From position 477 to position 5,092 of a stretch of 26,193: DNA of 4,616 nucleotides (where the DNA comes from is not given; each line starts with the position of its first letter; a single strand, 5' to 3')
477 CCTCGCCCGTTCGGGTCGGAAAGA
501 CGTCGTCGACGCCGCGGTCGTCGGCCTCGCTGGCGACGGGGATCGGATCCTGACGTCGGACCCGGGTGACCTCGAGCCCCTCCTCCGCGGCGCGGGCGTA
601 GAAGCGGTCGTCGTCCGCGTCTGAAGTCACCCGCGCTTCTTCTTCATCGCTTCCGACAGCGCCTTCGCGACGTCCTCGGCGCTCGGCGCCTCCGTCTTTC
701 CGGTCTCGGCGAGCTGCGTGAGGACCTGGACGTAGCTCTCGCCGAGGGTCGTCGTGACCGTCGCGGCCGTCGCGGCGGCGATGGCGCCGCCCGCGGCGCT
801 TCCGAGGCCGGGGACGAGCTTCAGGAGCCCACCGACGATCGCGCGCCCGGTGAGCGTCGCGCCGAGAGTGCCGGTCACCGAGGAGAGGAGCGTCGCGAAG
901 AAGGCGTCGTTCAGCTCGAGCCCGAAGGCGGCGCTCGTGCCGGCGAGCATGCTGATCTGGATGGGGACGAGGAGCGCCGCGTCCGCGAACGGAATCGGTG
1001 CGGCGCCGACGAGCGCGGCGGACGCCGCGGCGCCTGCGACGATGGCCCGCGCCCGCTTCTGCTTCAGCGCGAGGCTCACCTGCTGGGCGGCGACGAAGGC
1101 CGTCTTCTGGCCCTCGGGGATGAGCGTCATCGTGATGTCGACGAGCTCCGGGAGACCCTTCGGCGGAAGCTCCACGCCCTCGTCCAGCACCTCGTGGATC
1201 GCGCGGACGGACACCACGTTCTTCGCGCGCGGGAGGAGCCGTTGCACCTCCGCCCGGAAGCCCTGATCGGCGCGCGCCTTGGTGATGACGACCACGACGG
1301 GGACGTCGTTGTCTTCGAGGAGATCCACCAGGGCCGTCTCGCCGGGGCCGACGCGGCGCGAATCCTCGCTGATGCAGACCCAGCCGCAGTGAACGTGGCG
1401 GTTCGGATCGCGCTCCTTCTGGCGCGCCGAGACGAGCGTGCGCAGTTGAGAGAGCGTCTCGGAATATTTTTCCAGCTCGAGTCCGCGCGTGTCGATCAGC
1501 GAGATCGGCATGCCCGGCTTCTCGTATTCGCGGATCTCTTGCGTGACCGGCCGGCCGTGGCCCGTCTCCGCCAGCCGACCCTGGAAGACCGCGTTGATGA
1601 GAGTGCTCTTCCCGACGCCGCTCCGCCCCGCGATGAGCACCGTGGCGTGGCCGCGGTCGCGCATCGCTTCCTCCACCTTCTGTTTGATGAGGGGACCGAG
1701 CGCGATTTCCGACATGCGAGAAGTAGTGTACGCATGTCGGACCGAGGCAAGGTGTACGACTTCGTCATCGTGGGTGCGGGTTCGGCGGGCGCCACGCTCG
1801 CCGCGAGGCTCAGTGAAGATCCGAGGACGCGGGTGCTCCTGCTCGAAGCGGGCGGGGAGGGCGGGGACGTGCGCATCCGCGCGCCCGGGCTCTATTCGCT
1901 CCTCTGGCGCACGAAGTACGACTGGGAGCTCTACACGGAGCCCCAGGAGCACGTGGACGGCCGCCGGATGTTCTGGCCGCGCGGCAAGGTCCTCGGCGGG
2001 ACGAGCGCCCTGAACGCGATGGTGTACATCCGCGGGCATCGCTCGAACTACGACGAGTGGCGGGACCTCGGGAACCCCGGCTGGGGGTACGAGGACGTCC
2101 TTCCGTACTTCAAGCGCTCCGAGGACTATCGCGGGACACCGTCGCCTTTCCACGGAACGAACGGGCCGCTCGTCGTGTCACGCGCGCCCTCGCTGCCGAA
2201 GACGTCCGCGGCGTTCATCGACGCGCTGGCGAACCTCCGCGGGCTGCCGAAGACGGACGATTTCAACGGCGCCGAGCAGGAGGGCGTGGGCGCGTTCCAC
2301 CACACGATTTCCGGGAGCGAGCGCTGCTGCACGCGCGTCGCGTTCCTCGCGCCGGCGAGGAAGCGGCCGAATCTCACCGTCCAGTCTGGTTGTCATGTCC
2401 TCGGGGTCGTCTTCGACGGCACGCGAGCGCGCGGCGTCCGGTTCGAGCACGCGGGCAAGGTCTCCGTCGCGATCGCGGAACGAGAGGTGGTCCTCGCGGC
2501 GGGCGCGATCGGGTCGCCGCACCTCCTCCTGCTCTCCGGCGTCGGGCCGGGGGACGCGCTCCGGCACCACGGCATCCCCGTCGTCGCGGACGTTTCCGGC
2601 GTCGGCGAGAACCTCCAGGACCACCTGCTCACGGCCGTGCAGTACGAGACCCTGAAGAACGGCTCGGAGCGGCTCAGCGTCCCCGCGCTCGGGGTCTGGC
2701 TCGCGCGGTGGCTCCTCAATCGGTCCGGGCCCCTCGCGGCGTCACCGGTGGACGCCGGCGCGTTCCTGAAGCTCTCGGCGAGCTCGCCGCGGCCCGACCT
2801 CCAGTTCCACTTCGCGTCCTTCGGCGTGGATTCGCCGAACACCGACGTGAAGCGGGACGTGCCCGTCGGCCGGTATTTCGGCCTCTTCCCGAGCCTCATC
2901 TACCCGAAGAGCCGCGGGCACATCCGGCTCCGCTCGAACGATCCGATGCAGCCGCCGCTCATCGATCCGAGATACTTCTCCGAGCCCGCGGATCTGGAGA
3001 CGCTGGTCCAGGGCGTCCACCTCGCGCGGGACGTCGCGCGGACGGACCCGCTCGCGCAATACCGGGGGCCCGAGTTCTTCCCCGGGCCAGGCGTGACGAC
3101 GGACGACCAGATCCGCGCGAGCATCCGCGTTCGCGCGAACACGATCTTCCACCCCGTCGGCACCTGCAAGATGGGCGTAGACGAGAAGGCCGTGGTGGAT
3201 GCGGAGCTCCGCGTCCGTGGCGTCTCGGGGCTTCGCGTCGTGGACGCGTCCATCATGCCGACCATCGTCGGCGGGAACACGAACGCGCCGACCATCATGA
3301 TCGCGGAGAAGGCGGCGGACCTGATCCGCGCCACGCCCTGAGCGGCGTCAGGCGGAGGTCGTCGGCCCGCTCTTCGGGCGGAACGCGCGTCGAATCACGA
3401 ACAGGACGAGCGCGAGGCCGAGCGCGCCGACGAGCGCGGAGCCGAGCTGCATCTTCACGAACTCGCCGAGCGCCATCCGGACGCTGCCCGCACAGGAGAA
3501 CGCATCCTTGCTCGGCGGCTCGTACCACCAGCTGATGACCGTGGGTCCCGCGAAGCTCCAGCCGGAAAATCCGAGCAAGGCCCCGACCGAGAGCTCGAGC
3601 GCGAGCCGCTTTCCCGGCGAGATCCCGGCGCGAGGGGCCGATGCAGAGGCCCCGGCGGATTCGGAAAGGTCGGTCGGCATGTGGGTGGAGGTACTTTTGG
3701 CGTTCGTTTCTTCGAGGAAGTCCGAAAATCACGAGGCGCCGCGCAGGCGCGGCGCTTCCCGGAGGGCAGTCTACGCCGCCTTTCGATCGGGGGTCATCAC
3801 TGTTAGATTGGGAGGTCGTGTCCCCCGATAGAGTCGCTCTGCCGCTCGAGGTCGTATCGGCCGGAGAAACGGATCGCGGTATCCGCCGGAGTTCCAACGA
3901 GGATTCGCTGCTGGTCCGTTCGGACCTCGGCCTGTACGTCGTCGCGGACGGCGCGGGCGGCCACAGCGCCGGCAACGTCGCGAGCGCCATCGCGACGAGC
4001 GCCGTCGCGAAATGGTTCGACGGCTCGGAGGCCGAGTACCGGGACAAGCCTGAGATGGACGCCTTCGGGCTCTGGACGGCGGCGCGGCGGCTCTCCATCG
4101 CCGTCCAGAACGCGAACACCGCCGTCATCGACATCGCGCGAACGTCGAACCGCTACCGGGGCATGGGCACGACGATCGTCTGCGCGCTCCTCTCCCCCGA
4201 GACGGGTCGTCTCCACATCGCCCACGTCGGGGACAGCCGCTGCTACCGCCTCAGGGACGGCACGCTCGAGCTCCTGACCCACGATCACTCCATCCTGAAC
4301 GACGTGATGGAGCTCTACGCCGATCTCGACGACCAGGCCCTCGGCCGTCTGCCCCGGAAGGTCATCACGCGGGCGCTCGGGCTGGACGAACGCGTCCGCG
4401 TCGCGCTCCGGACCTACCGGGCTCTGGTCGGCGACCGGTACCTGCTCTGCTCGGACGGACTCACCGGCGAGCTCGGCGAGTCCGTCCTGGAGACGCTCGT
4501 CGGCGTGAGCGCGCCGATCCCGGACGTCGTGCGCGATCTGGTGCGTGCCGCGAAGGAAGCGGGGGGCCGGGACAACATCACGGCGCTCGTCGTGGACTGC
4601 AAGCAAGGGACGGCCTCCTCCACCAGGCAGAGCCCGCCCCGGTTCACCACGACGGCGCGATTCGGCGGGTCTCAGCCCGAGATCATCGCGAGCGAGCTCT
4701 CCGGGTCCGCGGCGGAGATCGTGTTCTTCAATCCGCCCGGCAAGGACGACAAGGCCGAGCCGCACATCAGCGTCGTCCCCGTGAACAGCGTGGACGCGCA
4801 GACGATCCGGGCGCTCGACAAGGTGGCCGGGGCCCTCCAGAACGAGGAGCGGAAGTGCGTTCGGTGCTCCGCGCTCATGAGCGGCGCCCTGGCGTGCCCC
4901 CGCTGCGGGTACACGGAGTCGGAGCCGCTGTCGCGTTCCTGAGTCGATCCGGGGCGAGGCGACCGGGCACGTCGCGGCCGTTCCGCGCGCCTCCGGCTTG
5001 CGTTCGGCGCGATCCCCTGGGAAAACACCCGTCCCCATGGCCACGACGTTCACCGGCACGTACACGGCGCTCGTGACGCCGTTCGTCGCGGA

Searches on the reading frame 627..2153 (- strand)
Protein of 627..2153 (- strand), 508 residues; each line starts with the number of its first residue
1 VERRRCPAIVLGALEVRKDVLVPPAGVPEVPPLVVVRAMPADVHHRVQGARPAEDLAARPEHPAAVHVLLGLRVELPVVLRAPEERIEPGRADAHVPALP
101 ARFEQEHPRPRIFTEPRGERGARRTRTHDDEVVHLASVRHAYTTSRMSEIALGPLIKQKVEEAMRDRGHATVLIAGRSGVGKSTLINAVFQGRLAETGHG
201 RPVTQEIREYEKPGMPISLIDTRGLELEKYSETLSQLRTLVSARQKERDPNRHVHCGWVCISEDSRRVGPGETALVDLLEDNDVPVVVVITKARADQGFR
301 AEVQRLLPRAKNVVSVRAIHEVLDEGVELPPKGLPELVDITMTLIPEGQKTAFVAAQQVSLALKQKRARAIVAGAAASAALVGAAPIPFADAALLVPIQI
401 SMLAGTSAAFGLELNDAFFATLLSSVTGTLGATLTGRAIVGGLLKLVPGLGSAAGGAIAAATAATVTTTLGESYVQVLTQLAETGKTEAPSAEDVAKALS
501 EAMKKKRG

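Call 29: search_protein_families(library=pfam, proteins=[window:627-2153:-], max_evalue=0.01)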
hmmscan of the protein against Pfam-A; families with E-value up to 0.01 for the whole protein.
window:627-2153:- (508 aa): 8 families
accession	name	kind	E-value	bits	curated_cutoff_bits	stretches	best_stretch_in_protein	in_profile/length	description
PF01926.29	MMR_HSR1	-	3.1e-11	43.8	21.9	1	171-292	1-113/113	50S ribosome-binding GTPase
PF05128.17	DUF697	-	7.8e-10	39.2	27.7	1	356-503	10-160/162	Domain of unknown function (DUF697)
PF03193.22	RsgA_GTPase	-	7.2e-06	26.4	30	1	158-198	95-135/174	RsgA GTPase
PF13191.12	AAA_16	-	0.00011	23.2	32.6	1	161-217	17-64/167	AAA ATPase domain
PF00735.24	Septin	-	0.00016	21.5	26.2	1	170-201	5-36/280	Septin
PF13555.12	AAA_29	-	0.00026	21.1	27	1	167-189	22-42/61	P-loop containing region of AAA domain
PF00005.33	ABC_tran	-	0.0042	18.1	25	1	171-205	13-51/137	ABC transporter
PF20703.3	nSTAND1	-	0.0071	16.5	27.1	0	161-218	27-85/379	Novel STAND NTPase 1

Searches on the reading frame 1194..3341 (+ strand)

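Call 29: search_protein_families(library=pfam, proteins=[window:1194-3341:+], max_evalue=0.01)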
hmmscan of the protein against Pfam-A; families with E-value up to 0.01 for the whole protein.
window:1194-3341:+ (715 aa): 8 families
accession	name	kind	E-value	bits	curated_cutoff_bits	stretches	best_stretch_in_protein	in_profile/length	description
PF00732.25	GMC_oxred_N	-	2e-46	159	23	1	188-478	1-217/218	GMC oxidoreductase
PF05199.19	GMC_oxred_C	-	1.2e-41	142.9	24.6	1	571-704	1-139/139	GMC oxidoreductase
PF00890.30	FAD_binding_2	-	4.8e-06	26.5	20.4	0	189-223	1-35/414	FAD binding domain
PF01266.30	DAO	-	5.3e-06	26.6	27.9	1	189-444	1-209/353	FAD dependent oxidoreductase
PF13450.12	NAD_binding_8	-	0.00032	21.4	21.9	1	192-221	1-29/68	NAD(P)-binding Rossmann-like domain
PF05834.18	Lycopene_cycl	-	0.0014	18.2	23.4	1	189-220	1-33/380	Lycopene cyclase protein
PF01946.23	Thi4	-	0.0017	18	26.2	1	186-219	16-49/235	Thi4 family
PF07992.20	Pyr_redox_2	-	0.0019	18.1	26.1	0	188-245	1-54/291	Pyridine nucleotide-disulphide oxidoreductase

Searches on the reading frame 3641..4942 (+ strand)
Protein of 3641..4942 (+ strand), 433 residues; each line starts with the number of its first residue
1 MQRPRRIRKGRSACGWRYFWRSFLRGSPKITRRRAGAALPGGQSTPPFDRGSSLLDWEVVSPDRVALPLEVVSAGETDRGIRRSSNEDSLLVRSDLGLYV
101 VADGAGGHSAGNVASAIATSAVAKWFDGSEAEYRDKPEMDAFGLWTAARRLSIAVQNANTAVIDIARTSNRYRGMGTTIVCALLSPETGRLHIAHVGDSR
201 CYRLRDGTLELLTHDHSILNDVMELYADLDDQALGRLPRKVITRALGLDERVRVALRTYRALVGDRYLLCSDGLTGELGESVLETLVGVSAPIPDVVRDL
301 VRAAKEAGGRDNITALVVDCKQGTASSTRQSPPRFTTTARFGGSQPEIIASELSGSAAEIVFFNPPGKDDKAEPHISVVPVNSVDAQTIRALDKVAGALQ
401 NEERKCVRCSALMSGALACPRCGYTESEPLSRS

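Call 29: search_protein_families(library=pfam, proteins=[window:3641-4942:+], max_evalue=0.01)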
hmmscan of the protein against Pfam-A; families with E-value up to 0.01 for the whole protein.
window:3641-4942:+ (433 aa): 3 families
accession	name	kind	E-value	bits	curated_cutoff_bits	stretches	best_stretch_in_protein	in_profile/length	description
PF13672.11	PP2C_2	-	1.9e-13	50.9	24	1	83-278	9-178/209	Protein phosphatase 2C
PF00481.26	PP2C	-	1e-07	32.4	20.3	1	93-218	31-142/255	Protein phosphatase 2C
PF07228.17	SpoIIE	-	7e-07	29.8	25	1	145-214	39-99/192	Stage II sporulation protein E (SpoIIE)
